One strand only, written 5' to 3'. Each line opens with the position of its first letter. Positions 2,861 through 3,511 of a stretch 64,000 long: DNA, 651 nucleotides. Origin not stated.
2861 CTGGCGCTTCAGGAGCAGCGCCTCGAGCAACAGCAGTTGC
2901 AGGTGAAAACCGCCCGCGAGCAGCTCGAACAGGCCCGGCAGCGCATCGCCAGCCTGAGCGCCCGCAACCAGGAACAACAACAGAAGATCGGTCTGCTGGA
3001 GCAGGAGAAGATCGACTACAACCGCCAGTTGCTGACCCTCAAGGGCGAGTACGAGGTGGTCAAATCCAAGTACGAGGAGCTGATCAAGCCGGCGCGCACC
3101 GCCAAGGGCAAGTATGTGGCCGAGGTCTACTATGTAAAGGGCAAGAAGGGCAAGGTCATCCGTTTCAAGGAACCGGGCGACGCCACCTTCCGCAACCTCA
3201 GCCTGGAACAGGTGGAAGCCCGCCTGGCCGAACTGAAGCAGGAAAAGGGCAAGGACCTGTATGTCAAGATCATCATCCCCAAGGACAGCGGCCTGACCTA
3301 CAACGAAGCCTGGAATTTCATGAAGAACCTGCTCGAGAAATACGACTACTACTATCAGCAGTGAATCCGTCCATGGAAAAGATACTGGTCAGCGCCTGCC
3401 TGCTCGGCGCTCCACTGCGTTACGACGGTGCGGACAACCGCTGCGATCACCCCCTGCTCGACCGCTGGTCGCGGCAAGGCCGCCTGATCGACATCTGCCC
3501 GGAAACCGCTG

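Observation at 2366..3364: MotB-like subunit keeps the pore Asp but replaces the peptidoglycan-binding domain with a ~190-residue coiled-coil and a novel ~95-aa C-terminal domain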

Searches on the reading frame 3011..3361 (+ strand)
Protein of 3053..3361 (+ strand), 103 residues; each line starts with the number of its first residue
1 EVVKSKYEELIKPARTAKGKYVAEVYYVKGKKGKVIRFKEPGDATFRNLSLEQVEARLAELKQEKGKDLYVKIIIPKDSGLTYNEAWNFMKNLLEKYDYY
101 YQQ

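Call 12: search_protein_families(library=pfam, proteins=[window:3053-3361:+], max_evalue=10)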
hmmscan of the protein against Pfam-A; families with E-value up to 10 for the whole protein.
window:3053-3361:+ (103 aa): 1 family
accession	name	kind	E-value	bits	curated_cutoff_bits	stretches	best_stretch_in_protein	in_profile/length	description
PF17320.7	DUF5363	-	0.54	10.5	25.8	1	84-102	3-21/54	Family of unknown function (DUF5363)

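Call 18: search_solved_structures(query=A2, max_evalue=10, show_alignments=3)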
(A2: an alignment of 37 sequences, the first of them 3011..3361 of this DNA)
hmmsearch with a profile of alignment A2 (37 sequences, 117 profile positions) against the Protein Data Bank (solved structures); distinct sequences matched with E-value up to 10: 11.
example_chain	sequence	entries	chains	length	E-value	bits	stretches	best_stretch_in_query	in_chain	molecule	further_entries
9ge8_T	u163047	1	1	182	0.16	15.3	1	64-104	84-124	Thioesterase 1/protease 1/lysophospholipase L1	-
6lfb_A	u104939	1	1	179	0.16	15.3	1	64-104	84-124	Acyl-CoA thioesterase I also functions as protease I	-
6lfc_A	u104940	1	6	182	0.16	15.3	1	64-104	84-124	Acyl-CoA thioesterase I also functions as protease I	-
5tid_A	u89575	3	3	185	0.16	15.3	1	64-104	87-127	Acyl-CoA thioesterase I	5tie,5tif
5tic_A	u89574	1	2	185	0.16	15.3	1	64-104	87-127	Acyl-CoA thioesterase I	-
1ivn_A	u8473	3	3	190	0.17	15.3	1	64-104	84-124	Thioesterase I | Acyl-CoA thioesterase I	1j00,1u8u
7k3z_A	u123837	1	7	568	0.28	14.5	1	8-76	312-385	60 kDa chaperonin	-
5ts8_A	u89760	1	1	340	0.35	14.2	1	64-112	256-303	Protein kinase CK2 catalytic subunit CK2 alpha-3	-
6pfp_A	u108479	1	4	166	0.71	13.3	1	2-34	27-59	Myosin-7 fused to GP7 and EB1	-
1jrl_A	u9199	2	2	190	1.7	12.1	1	64-104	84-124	Acyl-CoA Thioesterase I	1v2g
8gac_A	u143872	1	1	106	3.8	10.9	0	55-88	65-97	CTLA-4 binder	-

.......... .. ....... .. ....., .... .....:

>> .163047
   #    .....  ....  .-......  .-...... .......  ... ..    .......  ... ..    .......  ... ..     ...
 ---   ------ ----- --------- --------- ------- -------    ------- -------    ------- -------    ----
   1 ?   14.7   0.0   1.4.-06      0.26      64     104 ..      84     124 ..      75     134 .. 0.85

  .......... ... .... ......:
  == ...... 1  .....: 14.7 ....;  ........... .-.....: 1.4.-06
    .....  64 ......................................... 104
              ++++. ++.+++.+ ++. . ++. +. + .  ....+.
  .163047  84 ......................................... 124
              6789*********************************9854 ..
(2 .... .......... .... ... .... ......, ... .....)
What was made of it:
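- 3080..3361 (+): Residues 239-332: C-terminal alpha/beta domain with TolR/ExbD-like fold (motifs PAR, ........, EAW, YDYYYQ). No Pfam or PDB sequence match (calls 12, 18).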

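Call 21: find_homologous_proteins(query=A2, max_evalue=0.001)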
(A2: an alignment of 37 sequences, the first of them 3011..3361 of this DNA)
Query A2 (37 sequences) (117 aa, profile of the alignment): 100 proteins with E <= 0.001 among 4789 candidates.
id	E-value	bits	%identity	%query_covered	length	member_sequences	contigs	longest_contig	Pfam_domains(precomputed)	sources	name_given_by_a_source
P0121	5.5e-44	167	60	94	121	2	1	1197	-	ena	-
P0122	7.5e-44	166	55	95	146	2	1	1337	-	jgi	jgi:predicted nuclease with TOPRIM domain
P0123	4.4e-43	164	75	97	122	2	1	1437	-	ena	-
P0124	1.1e-42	163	75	97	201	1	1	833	PF24161.2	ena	-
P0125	1.1e-42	163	54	96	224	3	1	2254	PF24161.2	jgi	jgi:chromosome segregation ATPase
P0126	1.2e-42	163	55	97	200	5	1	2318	-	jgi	-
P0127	1.5e-42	162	72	98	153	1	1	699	-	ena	-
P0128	1.6e-42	162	78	99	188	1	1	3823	PF08614.17,PF24161.2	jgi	-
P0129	1.6e-42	162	73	98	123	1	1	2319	-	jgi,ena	-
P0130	1.9e-42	162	53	97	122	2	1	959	-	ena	-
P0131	2.1e-42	162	55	95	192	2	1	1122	-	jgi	jgi:chromosome segregation ATPase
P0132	2.5e-42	162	54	97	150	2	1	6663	-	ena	-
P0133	2.7e-42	161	81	99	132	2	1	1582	-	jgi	jgi:hypothetical protein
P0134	3.2e-42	161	49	96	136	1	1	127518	-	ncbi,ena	-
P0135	3.3e-42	161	74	97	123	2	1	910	-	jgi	jgi:hypothetical protein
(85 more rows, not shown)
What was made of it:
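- Tried and rejected: The second word-indexed protein search, with the C-terminal profile (call 21), returned mostly short fragments.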

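Call 30: predict_structure(alignment_id=A4)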
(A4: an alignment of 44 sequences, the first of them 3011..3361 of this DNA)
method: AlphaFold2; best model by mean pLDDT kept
length: 117 residues; sequences in the alignment: 44
mean_pLDDT: 83.9   pTM: 0.73
mean pLDDT of the five models: 83.9, 83.8, 83.2, 79.0, 78.9
residues with pLDDT >= 90: 69; 70-90: 19; 50-70: 24; < 50: 5
segments of 3 or more residues with pLDDT < 50: 3-7
pLDDT, mean of each block of 10 residues (from residue 1): 50 61 65 95 92 96 97 97 94 89 92 82
secondary structure, 60 per line:
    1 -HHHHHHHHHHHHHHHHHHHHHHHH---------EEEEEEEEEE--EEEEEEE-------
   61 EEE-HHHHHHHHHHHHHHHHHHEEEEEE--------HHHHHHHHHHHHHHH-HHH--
elements in order: H2-25 E35-44 E47-53 E61-63 H65-82 E83-88 H97-111
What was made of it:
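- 3080..3361 (+): AlphaFold2 model with pLDDT 89-97 per 10-residue block in the globular part (call 30).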

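Call 63: search_protein_representatives(alignment_id=A7)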
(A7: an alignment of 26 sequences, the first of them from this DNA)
Query: 26 sequences, 96 profile positions. Proteins with E-value up to 0.001 (for the whole library): 372; up to 1e-10: 343; up to 1e-30: 104. The best 150 are listed.
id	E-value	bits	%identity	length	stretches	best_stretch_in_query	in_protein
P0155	9.1e-37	141.5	-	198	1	1-95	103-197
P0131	5.5e-36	139.0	-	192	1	1-95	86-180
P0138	7.0e-36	138.7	-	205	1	1-94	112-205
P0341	2.7e-35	136.8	-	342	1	1-96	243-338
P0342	4.7e-35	136.0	-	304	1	1-96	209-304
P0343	5.9e-35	135.7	-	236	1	1-96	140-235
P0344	7.5e-35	135.4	-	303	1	1-95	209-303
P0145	1.9e-34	134.1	-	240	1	2-95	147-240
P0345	2.1e-34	133.9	-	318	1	1-96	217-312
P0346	2.4e-34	133.8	-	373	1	1-96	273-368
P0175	2.9e-34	133.5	-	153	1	1-95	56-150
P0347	3.4e-34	133.3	-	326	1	1-95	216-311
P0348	4.4e-34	132.9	-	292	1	1-95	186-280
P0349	4.5e-34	132.9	-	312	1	1-95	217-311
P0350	4.8e-34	132.8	-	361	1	1-95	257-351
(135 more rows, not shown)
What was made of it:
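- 3080..3361 (+): A discrete family of 372 cluster representatives (call 63).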

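Call 71: fold_search(model_id=the predicted structure, library=pdb)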
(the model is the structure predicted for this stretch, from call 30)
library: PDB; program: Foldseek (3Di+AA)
matches with E <= 10: 901; with E <= 0.001: 0
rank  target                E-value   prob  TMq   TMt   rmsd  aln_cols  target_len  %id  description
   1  7z3n_Lk               1.6e-01  0.28  0.26  0.34  10.9        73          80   26  Cryo-EM structure of the ribosome-associated RAC complex on the 80S ribosome - RAC-1 conformation (released 2023-04-12)
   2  4ol8_A                2.3e-01  0.20  0.29  0.12   8.3        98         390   14  Ty3 reverse transcriptase bound to DNA/RNA (released 2014-03-05)
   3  9o17_AN               2.4e-01  0.33  0.27  0.26   5.0        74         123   12  Cryo-EM structure of Methanosarcina acetivorans 70S ribosome (released 2025-09-24)
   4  8fmw_AQ               2.4e-01  0.28  0.32  0.32   8.8       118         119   14  The structure of a hibernating ribosome in the Lyme disease pathogen (released 2023-11-08)
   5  4cw7_F                2.6e-01  0.30  0.33  0.33   7.2        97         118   12  Structure of the Fap7-Rps14 complex in complex with ATP (released 2014-05-28)
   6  1vhx_B                2.7e-01  0.25  0.28  0.25   6.3        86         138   16  Crystal structure of Putative Holliday junction resolvase (released 2003-12-30)
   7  8i9x_Lk               2.9e-01  0.21  0.26  0.36  10.8        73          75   26  Cryo-EM structure of a Chaetomium thermophilum pre-60S ribosomal subunit - Ytm1-1 (released 2023-05-17)
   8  5t7v_LR               3.1e-01  0.23  0.34  0.34   8.5       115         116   10  Methicillin Resistant, Linezolid resistant Staphylococcus aureus 70S ribosome (delta S145 uL3) (released 2017-05-31)
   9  3zt4_A                3.1e-01  0.21  0.27  0.22  11.3       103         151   10  Small molecule inhibitors of the LEDGF site of HIV type 1 integrase identified by fragment screening and structure bas (released 2012-07-18)
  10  8p8v_J                3.1e-01  0.12  0.20  0.19   9.6        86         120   10  Mycoplasma pneumoniae di-ribosome in chloramphenicol-treated cells (leading 70S) (released 2024-11-20)
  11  7asn_M                3.3e-01  0.25  0.36  0.36   8.7       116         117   14  Staphylococcus aureus 50S after 30 minutes incubation a 37C (released 2021-11-17)
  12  6u8q_M                3.6e-01  0.33  0.29  0.20   6.5        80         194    8  CryoEM structure of HIV-1 cleaved synaptic complex (CSC) intasome (released 2020-02-05)
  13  7oyc_k1               3.6e-01  0.16  0.25  0.37  10.8        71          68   21  Cryo-EM structure of the Xenopus egg 80S ribosome (released 2022-07-20)
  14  6u8q_N                3.8e-01  0.25  0.28  0.24   6.9        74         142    7  CryoEM structure of HIV-1 cleaved synaptic complex (CSC) intasome (released 2020-02-05)
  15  3f5r                  3.8e-01  0.21  0.27  0.28   5.6        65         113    9  The crystal structure of a subunit of the heterodimeric FACT complex (Spt16p-Pob3p). (released 2008-11-18)
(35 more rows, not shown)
